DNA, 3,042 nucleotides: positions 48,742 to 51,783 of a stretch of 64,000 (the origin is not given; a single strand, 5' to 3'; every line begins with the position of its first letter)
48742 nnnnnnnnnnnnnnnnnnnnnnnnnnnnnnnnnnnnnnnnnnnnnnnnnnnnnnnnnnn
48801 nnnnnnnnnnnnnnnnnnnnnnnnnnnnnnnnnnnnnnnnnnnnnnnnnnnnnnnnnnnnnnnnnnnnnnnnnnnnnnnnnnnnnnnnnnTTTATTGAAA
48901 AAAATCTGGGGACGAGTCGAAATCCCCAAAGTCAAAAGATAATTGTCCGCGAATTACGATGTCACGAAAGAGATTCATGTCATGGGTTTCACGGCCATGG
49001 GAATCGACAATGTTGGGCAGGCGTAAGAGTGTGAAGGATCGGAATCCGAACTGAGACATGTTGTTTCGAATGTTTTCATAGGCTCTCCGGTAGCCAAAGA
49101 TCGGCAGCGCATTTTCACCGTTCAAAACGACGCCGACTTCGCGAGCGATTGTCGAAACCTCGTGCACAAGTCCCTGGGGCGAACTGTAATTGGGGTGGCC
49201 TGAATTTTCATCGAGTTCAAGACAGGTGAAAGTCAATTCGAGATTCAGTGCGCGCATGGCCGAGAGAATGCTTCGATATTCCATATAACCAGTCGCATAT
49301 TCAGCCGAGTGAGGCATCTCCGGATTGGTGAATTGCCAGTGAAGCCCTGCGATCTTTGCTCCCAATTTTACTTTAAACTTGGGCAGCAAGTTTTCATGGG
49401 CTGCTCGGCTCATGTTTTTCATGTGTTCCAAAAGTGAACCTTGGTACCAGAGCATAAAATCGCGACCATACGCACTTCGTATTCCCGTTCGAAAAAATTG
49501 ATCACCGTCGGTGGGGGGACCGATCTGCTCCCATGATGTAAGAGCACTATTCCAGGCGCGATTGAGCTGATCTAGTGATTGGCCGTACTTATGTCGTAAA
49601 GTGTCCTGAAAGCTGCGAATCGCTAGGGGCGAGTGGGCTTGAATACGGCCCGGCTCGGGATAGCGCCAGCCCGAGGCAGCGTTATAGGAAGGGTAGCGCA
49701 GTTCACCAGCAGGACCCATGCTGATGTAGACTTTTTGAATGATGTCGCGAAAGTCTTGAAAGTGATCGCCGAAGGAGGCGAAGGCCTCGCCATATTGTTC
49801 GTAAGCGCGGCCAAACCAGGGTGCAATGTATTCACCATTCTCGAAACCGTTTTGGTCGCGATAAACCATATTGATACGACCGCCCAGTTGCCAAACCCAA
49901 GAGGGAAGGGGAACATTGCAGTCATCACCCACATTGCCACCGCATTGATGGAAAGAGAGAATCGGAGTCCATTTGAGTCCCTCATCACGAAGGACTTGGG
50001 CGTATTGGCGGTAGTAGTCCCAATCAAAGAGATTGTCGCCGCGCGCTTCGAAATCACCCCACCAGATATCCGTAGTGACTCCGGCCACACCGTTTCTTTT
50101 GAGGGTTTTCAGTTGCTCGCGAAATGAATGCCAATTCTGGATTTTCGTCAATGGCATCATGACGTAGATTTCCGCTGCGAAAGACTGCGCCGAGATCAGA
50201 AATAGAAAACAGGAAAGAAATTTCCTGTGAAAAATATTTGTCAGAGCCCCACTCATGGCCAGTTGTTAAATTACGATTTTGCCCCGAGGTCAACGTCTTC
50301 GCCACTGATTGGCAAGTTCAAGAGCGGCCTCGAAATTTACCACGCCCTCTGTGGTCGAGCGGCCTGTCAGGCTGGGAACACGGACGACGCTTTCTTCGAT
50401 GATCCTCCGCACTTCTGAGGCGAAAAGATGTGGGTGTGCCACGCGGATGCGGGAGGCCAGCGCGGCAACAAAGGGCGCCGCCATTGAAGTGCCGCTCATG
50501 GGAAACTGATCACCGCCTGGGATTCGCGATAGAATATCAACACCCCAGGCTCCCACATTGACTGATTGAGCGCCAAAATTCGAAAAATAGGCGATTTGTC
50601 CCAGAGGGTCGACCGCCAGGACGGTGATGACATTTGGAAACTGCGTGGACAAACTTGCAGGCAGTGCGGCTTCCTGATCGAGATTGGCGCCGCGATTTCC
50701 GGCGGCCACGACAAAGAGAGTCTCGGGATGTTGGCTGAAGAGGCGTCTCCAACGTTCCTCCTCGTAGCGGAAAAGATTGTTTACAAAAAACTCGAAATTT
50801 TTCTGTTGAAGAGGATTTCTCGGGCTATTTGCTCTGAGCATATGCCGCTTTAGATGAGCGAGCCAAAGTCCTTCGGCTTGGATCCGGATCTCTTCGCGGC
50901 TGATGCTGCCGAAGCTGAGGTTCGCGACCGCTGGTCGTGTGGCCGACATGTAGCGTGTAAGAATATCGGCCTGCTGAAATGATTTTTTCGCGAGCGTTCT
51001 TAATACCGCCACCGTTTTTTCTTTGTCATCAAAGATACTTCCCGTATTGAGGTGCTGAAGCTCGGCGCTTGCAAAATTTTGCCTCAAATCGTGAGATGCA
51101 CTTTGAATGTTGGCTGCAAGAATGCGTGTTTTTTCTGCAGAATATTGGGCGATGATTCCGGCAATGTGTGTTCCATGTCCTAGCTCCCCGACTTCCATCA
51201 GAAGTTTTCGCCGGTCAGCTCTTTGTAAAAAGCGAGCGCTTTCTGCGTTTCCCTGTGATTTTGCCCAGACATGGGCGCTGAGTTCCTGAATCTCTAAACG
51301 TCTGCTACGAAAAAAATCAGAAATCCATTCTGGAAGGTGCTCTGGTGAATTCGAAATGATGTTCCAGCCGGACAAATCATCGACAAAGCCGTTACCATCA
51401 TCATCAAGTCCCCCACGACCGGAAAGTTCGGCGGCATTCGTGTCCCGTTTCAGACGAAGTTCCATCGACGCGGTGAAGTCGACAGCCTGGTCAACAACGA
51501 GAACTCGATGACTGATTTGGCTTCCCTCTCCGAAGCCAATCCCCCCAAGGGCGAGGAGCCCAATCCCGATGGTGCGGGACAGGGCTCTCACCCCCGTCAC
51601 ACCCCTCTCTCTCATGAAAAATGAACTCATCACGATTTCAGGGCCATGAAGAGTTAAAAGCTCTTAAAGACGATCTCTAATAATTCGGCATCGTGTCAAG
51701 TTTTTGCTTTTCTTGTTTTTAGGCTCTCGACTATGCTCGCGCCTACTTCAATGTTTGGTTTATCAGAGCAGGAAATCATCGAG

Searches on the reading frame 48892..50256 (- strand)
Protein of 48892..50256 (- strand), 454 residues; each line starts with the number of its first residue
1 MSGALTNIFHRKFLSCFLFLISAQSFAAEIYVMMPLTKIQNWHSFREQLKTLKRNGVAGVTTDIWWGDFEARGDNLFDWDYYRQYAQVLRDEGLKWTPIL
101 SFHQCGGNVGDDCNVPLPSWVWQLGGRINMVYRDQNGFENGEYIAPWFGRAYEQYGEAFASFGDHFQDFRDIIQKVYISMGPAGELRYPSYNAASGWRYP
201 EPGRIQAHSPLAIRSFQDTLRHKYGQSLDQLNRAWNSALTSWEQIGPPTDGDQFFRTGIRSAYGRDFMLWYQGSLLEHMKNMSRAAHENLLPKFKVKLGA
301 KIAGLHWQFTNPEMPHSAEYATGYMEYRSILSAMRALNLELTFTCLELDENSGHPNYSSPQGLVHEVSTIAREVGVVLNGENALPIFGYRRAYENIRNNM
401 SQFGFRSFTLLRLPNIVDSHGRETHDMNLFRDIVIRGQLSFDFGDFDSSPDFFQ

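Call 95: search_protein_families(library=pfam, proteins=[window:48892-50256:-], max_evalue=0.00001)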
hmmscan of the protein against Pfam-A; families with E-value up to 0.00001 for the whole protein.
window:48892-50256:- (454 aa): 2 families
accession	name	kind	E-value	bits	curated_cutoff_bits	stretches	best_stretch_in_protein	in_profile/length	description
PF01373.23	Glyco_hydro_14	-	5.2e-146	487.1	27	1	31-428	1-400/402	Glycosyl hydrolase family 14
PF02449.21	Glyco_hydro_42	-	4e-06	26.9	21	1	204-279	140-220/376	Beta-galactosidase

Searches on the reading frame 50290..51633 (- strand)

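Call 95: search_protein_families(library=pfam, proteins=[window:50290-51633:-], max_evalue=0.00001)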
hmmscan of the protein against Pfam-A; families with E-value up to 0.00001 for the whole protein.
window:50290-51633:- (447 aa): 1 family
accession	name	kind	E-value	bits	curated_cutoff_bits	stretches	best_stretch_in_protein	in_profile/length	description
PF00082.27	Peptidase_S8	-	3.7e-24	86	21.8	1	149-416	52-273/288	Subtilase family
